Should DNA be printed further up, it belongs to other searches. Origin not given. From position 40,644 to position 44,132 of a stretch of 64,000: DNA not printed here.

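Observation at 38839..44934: Secreted thermonuclease + PhoD-like phosphatase + Oar-like TBDR + S1/P1 nuclease: candidate TonB-dependent extracellular nucleic-acid/phosphorus scavenging locus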

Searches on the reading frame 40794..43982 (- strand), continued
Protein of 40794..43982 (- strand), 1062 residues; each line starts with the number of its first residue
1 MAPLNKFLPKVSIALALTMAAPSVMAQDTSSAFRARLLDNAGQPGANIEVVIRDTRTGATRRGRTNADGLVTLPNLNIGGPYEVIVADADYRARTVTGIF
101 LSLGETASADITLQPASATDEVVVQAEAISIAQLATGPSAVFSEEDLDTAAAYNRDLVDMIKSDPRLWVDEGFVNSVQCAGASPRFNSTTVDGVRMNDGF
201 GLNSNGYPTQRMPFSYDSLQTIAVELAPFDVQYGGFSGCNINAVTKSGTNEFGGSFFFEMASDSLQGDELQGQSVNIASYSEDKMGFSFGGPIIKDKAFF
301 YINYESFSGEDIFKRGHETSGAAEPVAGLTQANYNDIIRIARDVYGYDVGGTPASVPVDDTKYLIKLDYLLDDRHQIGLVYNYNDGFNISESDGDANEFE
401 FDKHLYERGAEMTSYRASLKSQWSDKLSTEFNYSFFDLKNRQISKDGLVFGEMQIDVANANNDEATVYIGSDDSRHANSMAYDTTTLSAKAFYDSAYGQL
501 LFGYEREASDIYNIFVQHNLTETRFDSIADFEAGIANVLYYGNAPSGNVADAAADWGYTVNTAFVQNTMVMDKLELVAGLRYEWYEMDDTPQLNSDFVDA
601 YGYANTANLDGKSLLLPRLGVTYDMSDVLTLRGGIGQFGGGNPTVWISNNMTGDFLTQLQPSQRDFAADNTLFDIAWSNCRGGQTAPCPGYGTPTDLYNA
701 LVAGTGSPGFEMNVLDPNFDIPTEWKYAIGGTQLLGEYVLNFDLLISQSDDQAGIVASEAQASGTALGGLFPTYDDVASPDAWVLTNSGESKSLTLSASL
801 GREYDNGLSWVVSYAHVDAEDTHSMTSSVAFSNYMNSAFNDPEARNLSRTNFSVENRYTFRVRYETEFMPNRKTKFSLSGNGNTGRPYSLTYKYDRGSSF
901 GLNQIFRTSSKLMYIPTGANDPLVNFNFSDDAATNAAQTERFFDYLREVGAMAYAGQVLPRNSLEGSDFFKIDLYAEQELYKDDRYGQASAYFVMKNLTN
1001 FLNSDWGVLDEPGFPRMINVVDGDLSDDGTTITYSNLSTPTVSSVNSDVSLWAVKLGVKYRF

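Call 94: fold_search(model_id=the predicted structure, library=pdb)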
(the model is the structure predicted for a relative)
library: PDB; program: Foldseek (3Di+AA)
matches with E <= 10: 870; with E <= 0.001: 310
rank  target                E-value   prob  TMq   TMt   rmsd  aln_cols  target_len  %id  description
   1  4zgv_A                3.1e-27  1.00  0.50  0.64   8.2      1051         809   12  The Crystal Structure of the Ferredoxin Receptor FusA from Pectobacterium atrosepticum SCRI1043 (released 2016-08-31)
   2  6ofr                  2.9e-24  1.00  0.51  0.69   7.8      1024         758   10  The crystal structure of the outer membrane transporter YddB from Escherichia coli (released 2019-10-02)
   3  5fr8_A                2.3e-23  1.00  0.44  0.63  10.4      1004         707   12  Crystal structure of the siderophore receptor PirA from Acinetobacter baumannii (released 2016-05-11)
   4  5out                  7.9e-22  1.00  0.46  0.65   9.2       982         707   12  CRYSTAL STRUCTURE OF THE FERRIC ENTEROBACTIN RECEPTOR (PFEA) MUTANT (G324V) FROM PSEUDOMONAS AERUGINOSA (released 2018-09-05)
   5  9nn6_A                2.3e-21  1.00  0.45  0.73   9.3       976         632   11  E. coli Cir in Complex with the RBD of Microcin V (released 2025-09-24)
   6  5m9b                  8.4e-21  1.00  0.45  0.65   9.7       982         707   11  Crystal structure of the ferric enterobactin receptor (PfeA) from Pseudomonas aeruginosa (released 2018-02-21)
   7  1fep                  9.3e-21  1.00  0.45  0.68   8.6       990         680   11  FERRIC ENTEROBACTIN RECEPTOR (released 1999-01-13)
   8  9a2z_MODEL_1_A        1.9e-20  1.00  0.42  0.58  11.1      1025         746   12  Model of E. coli FepA by in-cell photo-crosslinking MS and deep learning (released 2023-02-24)
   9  9c4o                  2.9e-20  1.00  0.43  0.66  10.2       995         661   10  Cryo-EM structure of PqqU with ligand PQQ (released 2024-06-19)
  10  6i2j                  3.2e-20  1.00  0.44  0.64   9.6       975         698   11  Crystal structure of the ferric enterobactin receptor mutant (Q482A) from Pseudomonas aeruginosa (PfeA) in complex with  (released 2019-01-16)
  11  6r1f                  4.3e-20  1.00  0.44  0.64   9.3      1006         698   10  Crystal structure of the ferric enterobactin receptor mutant R480A from Pseudomonas aeruginosa (PfeA) in complex with en (released 2019-04-10)
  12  5mzs                  5.6e-20  1.00  0.44  0.64   9.9       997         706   11  Crystal structure of the ferric enterobactin receptor (PfeA) mutant (R480A_Q482A) from Pseudomonas aeruginosa (released 2018-02-14)
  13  6q5e                  8.0e-20  1.00  0.44  0.64   9.2       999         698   10  Crystal structure of the ferric enterobactin receptor from Pseudomonas aeruginosa (PfeA) in complex with enterobactin (released 2019-01-16)
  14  2hdi_A                8.5e-20  1.00  0.43  0.74   9.2       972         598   10  Crystal structure of the Colicin I receptor Cir from E.coli in complex with receptor binding domain of Colicin Ia. (released 2007-05-08)
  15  5nc4                  1.4e-19  1.00  0.44  0.64   9.5       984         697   10  Crystal structure of the ferric enterobactin receptor (PfeA) in complex with protochelin from Pseudomonas aeruginosa (released 2018-03-21)
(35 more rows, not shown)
